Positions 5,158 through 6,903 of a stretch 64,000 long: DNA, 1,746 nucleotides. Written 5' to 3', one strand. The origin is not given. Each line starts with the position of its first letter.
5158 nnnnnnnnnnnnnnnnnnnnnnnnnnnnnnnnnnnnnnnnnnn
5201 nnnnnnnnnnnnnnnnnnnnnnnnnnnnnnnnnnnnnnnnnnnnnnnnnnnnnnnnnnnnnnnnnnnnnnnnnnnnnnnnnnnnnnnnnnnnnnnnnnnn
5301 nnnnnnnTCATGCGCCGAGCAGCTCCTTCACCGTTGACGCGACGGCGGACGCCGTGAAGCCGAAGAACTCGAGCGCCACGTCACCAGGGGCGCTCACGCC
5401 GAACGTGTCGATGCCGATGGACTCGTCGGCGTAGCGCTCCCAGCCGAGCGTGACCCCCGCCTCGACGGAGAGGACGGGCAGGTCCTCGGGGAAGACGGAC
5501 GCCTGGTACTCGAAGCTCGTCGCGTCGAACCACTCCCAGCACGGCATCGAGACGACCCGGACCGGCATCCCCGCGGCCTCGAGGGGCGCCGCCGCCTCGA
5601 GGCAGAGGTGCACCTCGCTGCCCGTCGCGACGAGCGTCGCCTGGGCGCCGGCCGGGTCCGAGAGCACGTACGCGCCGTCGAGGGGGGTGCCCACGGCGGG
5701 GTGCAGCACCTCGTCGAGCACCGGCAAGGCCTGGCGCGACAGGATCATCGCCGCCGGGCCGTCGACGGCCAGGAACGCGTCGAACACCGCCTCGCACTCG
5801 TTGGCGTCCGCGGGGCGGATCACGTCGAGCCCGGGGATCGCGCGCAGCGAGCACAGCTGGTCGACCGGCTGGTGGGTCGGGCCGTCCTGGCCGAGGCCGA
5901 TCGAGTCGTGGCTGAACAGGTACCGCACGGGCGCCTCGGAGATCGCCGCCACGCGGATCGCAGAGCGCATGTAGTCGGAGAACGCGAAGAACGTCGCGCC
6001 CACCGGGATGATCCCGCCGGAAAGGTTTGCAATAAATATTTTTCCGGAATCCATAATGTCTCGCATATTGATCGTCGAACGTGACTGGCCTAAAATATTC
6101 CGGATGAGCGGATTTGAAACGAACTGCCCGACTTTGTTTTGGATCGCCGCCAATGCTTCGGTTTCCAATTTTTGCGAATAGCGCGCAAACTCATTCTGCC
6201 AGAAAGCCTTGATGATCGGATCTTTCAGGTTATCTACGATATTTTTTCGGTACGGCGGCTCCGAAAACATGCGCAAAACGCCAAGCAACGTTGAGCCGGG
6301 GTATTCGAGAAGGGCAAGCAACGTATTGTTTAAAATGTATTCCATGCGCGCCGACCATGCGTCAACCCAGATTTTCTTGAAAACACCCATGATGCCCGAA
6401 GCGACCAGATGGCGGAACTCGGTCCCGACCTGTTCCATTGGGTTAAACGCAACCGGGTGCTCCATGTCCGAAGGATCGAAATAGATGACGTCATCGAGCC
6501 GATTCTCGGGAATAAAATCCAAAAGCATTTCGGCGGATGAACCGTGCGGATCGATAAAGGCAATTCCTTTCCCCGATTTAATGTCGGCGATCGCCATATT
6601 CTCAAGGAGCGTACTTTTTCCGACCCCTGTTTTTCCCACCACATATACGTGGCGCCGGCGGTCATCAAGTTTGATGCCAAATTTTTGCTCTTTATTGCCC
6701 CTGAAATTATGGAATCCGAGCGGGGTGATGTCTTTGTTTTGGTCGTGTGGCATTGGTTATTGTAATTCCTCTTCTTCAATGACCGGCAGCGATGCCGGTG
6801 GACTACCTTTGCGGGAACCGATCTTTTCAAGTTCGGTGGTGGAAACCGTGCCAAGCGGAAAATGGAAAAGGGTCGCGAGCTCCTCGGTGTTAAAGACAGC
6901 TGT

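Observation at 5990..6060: Abrupt compositional and phylogenetic junction creating an in-frame transketolase::TraD-like chimeric ORF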

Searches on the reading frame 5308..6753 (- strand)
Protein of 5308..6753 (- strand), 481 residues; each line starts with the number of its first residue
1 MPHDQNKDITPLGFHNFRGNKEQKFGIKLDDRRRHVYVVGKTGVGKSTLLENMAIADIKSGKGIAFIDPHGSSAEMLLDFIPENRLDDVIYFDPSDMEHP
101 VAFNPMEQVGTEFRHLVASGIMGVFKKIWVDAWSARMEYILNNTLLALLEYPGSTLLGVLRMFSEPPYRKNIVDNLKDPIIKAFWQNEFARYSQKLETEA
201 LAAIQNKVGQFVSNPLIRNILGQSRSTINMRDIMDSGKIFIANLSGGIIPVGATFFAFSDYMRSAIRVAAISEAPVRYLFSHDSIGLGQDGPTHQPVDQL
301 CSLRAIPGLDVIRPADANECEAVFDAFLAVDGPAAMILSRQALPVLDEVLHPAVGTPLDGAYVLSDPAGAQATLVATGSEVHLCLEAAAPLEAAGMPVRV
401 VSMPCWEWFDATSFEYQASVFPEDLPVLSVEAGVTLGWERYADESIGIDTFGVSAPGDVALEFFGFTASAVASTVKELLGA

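Call 6: search_protein_families(library=pfam, proteins=[window:5308-6753:-])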
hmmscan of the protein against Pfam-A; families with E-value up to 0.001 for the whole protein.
window:5308-6753:- (481 aa): 4 families
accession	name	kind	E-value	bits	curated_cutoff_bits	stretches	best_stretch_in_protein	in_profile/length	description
PF22613.1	Transketolase_C_1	-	1.9e-36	125.1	27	1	360-467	1-113/113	Transketolase-like TK C-terminal domain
PF02779.29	Transket_pyr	-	2.3e-28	99.4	27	1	244-344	69-173/174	Transketolase, pyrimidine binding domain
PF02780.25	Transketolase_C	-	7.6e-13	48.9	25.9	1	365-471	5-124/124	Transketolase, C-terminal domain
PF01935.23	DUF87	-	2.9e-06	28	23.2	1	21-246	10-203/220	Helicase HerA, central domain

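Call 8: find_encoding_contigs(protein=window:5308-6753:-, flank=10000, max_places=10)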
Protein window:5308-6753:- (481 aa): no gene with exactly this product is on record in the collection.

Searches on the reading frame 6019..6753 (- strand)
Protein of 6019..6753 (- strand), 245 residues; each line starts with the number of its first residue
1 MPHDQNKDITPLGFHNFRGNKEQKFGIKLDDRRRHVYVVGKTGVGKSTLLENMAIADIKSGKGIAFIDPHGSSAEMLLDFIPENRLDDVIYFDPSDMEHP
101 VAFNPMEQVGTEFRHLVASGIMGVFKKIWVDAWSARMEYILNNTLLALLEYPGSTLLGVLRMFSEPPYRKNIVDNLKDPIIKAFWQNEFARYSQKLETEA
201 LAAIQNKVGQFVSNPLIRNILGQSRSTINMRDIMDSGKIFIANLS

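Call 13: find_homologous_proteins(query=window:6019-6753:-)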
Query seq(245 aa) (245 aa): 3300 proteins with E <= 0.001 among 4127 candidates; the best 120 are listed.
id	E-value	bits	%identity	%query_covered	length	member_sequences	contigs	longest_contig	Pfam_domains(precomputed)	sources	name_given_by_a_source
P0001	2.0e-141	488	88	100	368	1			PF10412.16,PF01935.24,PF02534.21,PF12696.14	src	-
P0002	3.2e-141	487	88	98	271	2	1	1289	PF01935.24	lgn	-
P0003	2.3e-137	474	86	99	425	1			PF10412.16,PF01935.24,PF02534.21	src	-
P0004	1.7e-136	471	87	98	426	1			PF10412.16,PF01935.24,PF02534.21,PF12696.14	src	-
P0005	1.2e-135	469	84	100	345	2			PF10412.16,PF01935.24,PF02534.21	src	-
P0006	2.0e-135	468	83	99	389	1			PF10412.16,PF01935.24,PF02534.21,PF12696.14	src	-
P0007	2.9e-132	458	84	97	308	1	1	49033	-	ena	-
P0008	1.4e-127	442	82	97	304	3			PF10412.16,PF01935.24,PF02534.21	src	-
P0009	6.6e-127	440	79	97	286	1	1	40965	PF10412.16,PF01935.24,PF02534.21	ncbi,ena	-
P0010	7.2e-126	437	82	97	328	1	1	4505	PF10412.16,PF01935.24,PF02534.21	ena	-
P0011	2.7e-120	418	76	97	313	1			PF10412.16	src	-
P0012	3.3e-118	412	73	99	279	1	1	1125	PF10412.16,PF01935.24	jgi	jgi:energy-coupling factor transporter ATP-binding protein EcfA2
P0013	3.1e-117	408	74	97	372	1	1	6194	PF10412.16,PF01935.24,PF13401.13,PF02534.21,PF12696.14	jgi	jgi:type IV secretory pathway TraG/TraD family ATPase VirD4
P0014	2.2e-116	406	87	82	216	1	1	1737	PF01935.24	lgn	-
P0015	3.5e-116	405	85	86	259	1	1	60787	PF10412.16,PF01935.24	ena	-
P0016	5.0e-114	398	72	98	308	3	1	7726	PF10412.16,PF01935.24,PF02534.21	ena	-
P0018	7.9e-113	394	73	98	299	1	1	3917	PF10412.16,PF01935.24,PF02534.21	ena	-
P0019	3.5e-112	392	70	98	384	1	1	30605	PF10412.16,PF01935.24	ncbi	-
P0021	7.9e-110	384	74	91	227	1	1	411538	PF10412.16,PF01935.24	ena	-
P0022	3.5e-109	382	71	93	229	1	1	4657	PF10412.16,PF01935.24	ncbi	ncbi:MAG: DUF87 domain-containing protein, partial [Patescibacteria group bacterium]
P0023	3.5e-109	382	70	96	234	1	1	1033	PF10412.16,PF01935.24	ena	-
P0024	1.6e-108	380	68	98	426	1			PF10412.16,PF01935.24,PF02534.21,PF12696.14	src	-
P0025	2.1e-108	379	69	98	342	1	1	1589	PF10412.16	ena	-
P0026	2.5e-108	379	70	97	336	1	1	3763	PF10412.16,PF01935.24,PF02534.21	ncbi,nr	ncbi:MAG: type IV secretion system DNA-binding domain-containing protein, partial [Candidatus Magasa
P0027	1.2e-107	377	68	97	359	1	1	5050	PF10412.16,PF01935.24,PF02534.21,PF12696.14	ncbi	ncbi:MAG: hypothetical protein COW25_01720, partial [Candidatus Nealsonbacteria bacterium CG15_BIG_F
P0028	2.4e-107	376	68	98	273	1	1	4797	PF10412.16,PF01935.24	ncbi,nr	ncbi:type IV secretory system conjugative DNA transfer family protein, partial [Candidatus Wolfebact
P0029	3.7e-107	375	68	98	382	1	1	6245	PF10412.16,PF02534.21,PF12696.14,PF25199.2,PF27845.1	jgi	-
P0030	1.9e-106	373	68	97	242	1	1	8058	PF10412.16,PF01935.24,PF02534.21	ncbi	ncbi:MAG: hypothetical protein UX18_C0034G0007, partial [Candidatus Azambacteria bacterium GW2011_GW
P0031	9.5e-106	371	68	98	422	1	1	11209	PF10412.16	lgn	-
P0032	1.5e-105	370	67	97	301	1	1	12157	PF10412.16,PF01935.24,PF13401.13,PF02534.21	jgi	-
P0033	3.0e-105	369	67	98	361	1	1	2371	PF10412.16,PF01935.24,PF13401.13,PF02534.21,PF12696.14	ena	-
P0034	6.1e-105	368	67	95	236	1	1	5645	PF10412.16,PF01935.24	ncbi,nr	ncbi:MAG: DUF87 domain-containing protein, partial [bacterium]|nr:DUF87 domain-containing protein [b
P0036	8.5e-105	368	68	98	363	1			PF10412.16,PF12696.14,PF25199.2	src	-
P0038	1.1e-104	367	66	98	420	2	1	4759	PF10412.16,PF01935.24,PF02534.21,PF12696.14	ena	-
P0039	1.2e-104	367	66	98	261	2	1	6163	PF10412.16,PF01935.24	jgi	-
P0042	1.9e-104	366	68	92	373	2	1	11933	PF10412.16,PF02534.21,PF12696.14,PF25199.2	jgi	jgi:type IV secretory pathway TraG/TraD family ATPase VirD4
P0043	3.0e-104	366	67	98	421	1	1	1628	PF10412.16,PF12696.14,PF25199.2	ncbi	-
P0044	4.1e-104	365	65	98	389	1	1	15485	PF10412.16,PF01935.24,PF02534.21,PF12696.14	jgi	jgi:type IV secretory pathway TraG/TraD family ATPase VirD4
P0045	4.1e-104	365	65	98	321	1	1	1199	PF10412.16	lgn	-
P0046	6.1e-104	365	66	98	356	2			PF10412.16,PF01935.24,PF12696.14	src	-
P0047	9.1e-104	364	66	97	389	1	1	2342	PF10412.16,PF01935.24,PF02534.21,PF12696.14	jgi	jgi:type IV secretory pathway TraG/TraD family ATPase VirD4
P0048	2.6e-103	363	66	96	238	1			PF10412.16,PF01935.24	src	-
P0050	7.7e-103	361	66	92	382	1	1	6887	PF10412.16,PF01935.24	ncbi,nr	ncbi:MAG: type IV secretion system DNA-binding domain-containing protein, partial [Candidatus Nealso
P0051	7.8e-103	361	65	98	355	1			PF10412.16,PF01935.24,PF12696.14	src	-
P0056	3.1e-102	359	64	98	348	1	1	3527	PF10412.16,PF12696.14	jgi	-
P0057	5.9e-102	358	64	99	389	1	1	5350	PF10412.16,PF01935.24,PF12696.14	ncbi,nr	ncbi:MAG: type IV secretion system DNA-binding domain-containing protein, partial [bacterium]|nr:typ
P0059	6.5e-102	358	65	98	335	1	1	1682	PF10412.16,PF01935.24,PF25199.2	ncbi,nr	ncbi:MAG TPA: type IV secretion system DNA-binding domain-containing protein, partial [Candidatus Pa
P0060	1.3e-101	357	65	97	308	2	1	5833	PF10412.16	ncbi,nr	ncbi:MAG: type IV secretion system DNA-binding domain-containing protein, partial [bacterium]|nr:typ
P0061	1.3e-101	357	66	97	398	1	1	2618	PF10412.16,PF01935.24,PF02534.21,PF12696.14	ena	-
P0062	1.5e-101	357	66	94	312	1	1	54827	PF10412.16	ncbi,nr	ncbi:MAG: type IV secretion system DNA-binding domain-containing protein [Candidatus Nealsonbacteria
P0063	2.2e-101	356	82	76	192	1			PF10412.16,PF01935.24,PF02534.21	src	-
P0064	2.7e-101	356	65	97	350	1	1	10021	PF10412.16,PF02534.21,PF12696.14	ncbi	-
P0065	2.9e-101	356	66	100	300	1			PF10412.16,PF01935.24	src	-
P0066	3.0e-101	356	66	94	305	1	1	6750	PF10412.16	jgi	-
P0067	5.9e-101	355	67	94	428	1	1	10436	PF10412.16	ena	-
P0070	1.3e-100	354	66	97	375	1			PF10412.16,PF02534.21,PF12696.14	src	-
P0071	1.4e-100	354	63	98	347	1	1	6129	PF10412.16,PF01935.24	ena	-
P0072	1.6e-100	354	65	92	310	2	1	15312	PF10412.16,PF01935.24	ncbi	-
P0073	1.8e-100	353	64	98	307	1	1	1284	PF10412.16,PF01935.24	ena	-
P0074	2.9e-100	353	63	98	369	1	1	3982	PF10412.16,PF01935.24,PF02534.21,PF12696.14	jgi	-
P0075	3.3e-100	353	64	97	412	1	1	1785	PF10412.16,PF02534.21,PF12696.14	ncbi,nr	ncbi:MAG: type IV secretion system DNA-binding domain-containing protein, partial [bacterium]|nr:typ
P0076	4.6e-100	352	64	97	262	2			PF10412.16,PF01935.24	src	-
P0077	5.3e-100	352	66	97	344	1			PF10412.16,PF01935.24,PF13401.13,PF02534.21,PF12696.14,PF25199.2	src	-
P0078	7.6e-100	351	63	99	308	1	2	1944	PF10412.16,PF01935.24,PF02534.21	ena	-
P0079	7.7e-100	351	64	100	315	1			PF10412.16,PF01935.24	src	-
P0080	8.2e-100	351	63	98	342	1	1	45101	PF10412.16,PF01935.24,PF12696.14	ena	-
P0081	1.0e-99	351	63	98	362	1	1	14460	PF10412.16,PF01935.24,PF02534.21,PF12696.14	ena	-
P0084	1.4e-99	351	63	98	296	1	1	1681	PF10412.16,PF01935.24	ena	-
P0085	2.0e-99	350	62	98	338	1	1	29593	PF10412.16,PF01935.24,PF13401.13,PF02534.21,PF12696.14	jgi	jgi:type IV secretory pathway TraG/TraD family ATPase VirD4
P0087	2.9e-99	350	65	98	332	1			PF10412.16,PF01935.24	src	-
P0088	2.9e-99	350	61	98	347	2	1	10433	PF10412.16,PF01935.24,PF12696.14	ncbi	ncbi:MAG: type IV secretion system DNA-binding domain-containing protein, partial [Candidatus Staska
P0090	5.8e-99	348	64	100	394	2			PF10412.16,PF01935.24,PF12696.14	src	-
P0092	6.2e-99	348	64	98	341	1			PF10412.16,PF02534.21,PF12696.14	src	-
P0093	6.7e-99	348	64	98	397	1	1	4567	PF10412.16,PF01935.24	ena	-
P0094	1.3e-98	347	62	97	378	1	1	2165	PF10412.16,PF01935.24,PF02534.21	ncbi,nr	ncbi:MAG TPA: DUF87 domain-containing protein, partial [Candidatus Portnoybacteria bacterium]|nr:DUF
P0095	1.7e-98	347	61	98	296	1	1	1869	PF10412.16,PF01935.24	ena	-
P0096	1.7e-98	347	64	98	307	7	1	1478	PF10412.16,PF01935.24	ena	-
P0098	2.0e-98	347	65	98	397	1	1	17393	PF10412.16,PF01935.24,PF02534.21,PF12696.14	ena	-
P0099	2.0e-98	347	61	99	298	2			PF10412.16,PF01935.24,PF02534.21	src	-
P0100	2.3e-98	347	64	94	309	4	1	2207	PF10412.16,PF01935.24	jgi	-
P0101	2.4e-98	346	63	99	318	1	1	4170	PF10412.16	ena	-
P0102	2.5e-98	346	64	98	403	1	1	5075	PF10412.16,PF01935.24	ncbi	ncbi:MAG: hypothetical protein UU83_C0041G0005, partial [Candidatus Jorgensenbacteria bacterium GW20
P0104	3.3e-98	346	65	94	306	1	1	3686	PF10412.16,PF01935.24,PF27845.1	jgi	-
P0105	3.6e-98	346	63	97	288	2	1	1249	PF10412.16,PF01935.24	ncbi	-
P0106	3.7e-98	346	62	97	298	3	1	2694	PF10412.16,PF01935.24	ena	-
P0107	5.2e-98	345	65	97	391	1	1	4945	PF10412.16,PF01935.24,PF02534.21,PF12696.14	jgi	-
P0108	5.8e-98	345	62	98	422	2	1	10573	PF10412.16,PF01935.24,PF02534.21,PF12696.14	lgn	-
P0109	6.1e-98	345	63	97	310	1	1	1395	PF10412.16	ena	-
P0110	6.4e-98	345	63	98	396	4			PF10412.16,PF01935.24,PF02534.21,PF12696.14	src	-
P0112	7.6e-98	345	64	98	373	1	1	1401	PF10412.16,PF12696.14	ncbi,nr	ncbi:MAG TPA: type IV secretion system DNA-binding domain-containing protein, partial [Patescibacter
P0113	8.6e-98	345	60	99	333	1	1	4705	PF10412.16,PF01935.24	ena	-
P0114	9.6e-98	345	63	100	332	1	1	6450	PF10412.16,PF01935.24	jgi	-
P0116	1.1e-97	344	63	97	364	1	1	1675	PF10412.16,PF02534.21,PF12696.14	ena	-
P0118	1.2e-97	344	62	100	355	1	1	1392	PF10412.16,PF02534.21,PF12696.14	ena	-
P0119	1.6e-97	344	60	100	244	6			PF10412.16,PF01935.24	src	-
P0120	1.8e-97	344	63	100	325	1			PF10412.16,PF01935.24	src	-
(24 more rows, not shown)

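Call 25: list_cluster_members(proteins=[P0001, P0002, P0003, P0004, P0005, P0006, P0014, P0015, P0007, P0063])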
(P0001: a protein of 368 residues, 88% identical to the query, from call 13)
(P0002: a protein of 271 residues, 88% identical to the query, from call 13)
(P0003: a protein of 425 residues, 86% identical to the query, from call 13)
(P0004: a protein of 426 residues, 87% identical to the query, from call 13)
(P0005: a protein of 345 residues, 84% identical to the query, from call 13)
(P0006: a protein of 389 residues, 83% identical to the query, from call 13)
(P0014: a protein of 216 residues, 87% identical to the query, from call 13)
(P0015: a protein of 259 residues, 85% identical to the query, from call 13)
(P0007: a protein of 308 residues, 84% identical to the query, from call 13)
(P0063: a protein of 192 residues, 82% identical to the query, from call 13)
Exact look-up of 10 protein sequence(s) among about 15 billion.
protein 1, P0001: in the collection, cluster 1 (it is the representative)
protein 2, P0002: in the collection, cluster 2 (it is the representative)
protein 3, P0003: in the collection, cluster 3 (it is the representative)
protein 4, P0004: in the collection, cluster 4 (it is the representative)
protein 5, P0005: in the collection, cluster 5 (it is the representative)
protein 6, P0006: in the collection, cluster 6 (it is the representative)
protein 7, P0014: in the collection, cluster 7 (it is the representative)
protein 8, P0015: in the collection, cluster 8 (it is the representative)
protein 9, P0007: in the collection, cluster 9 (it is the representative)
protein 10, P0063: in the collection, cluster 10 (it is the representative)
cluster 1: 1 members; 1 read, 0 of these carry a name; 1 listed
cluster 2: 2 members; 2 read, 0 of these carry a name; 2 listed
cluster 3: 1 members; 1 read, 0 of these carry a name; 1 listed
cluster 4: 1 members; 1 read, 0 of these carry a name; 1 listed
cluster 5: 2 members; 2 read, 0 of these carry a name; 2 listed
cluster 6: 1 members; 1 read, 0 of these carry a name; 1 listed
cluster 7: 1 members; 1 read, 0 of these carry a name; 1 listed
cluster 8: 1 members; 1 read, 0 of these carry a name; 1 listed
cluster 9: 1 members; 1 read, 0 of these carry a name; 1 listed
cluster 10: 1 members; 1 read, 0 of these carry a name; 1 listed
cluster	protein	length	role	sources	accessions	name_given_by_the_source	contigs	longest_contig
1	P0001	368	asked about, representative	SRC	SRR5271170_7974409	-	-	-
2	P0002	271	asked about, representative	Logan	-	-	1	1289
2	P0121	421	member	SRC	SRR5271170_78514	-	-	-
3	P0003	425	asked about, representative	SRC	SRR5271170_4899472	-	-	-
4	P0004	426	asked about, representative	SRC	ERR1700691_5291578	-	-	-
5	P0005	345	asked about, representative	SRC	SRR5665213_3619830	-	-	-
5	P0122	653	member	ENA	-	-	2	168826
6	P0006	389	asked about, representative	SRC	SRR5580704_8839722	-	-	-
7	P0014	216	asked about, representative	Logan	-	-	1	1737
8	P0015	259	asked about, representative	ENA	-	-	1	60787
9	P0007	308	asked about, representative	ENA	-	-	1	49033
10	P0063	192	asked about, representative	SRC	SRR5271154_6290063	-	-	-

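Call 28: find_encoding_contigs(protein=P0122, flank=10000, max_places=4)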
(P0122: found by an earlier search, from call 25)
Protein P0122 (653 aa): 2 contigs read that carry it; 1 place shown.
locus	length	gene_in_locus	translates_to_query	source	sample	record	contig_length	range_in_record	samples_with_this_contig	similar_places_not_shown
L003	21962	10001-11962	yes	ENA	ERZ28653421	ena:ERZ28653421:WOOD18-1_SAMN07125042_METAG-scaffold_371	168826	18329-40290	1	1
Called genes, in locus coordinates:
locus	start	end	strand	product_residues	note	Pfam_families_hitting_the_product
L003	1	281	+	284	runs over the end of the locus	-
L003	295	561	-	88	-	PF01649:Ribosomal_S20p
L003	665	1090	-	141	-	-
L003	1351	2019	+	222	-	-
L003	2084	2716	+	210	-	PF01330:RuvA_N, PF00633:HHH (faint), PF14520:HHH_5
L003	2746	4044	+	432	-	PF08245:Mur_ligase_M, PF02875:Mur_ligase_C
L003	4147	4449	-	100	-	-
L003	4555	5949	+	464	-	PF23023:Anti-Pycsar_Apyc1 (weak), PF00753:Lactamase_B, PF16661:Lactamase_B_6 (weak), PF12706:Lactamase_B_2, PF10996:Beta-Casp, PF07521:RMMBL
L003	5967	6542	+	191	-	PF18306:LDcluster4, PF03641:Lysine_decarbox (faint)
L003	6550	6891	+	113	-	-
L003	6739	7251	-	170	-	-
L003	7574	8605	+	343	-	PF04545:Sigma70_r4, PF05066:HARE-HTH (faint)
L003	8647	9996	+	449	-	PF26449:DUF8128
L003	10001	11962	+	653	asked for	PF01935:DUF87, PF02534:T4SS-DNA_transf, PF10412:TrwB_AAD_bind (faint)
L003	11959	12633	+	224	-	PF01746:tRNA_m1G_MT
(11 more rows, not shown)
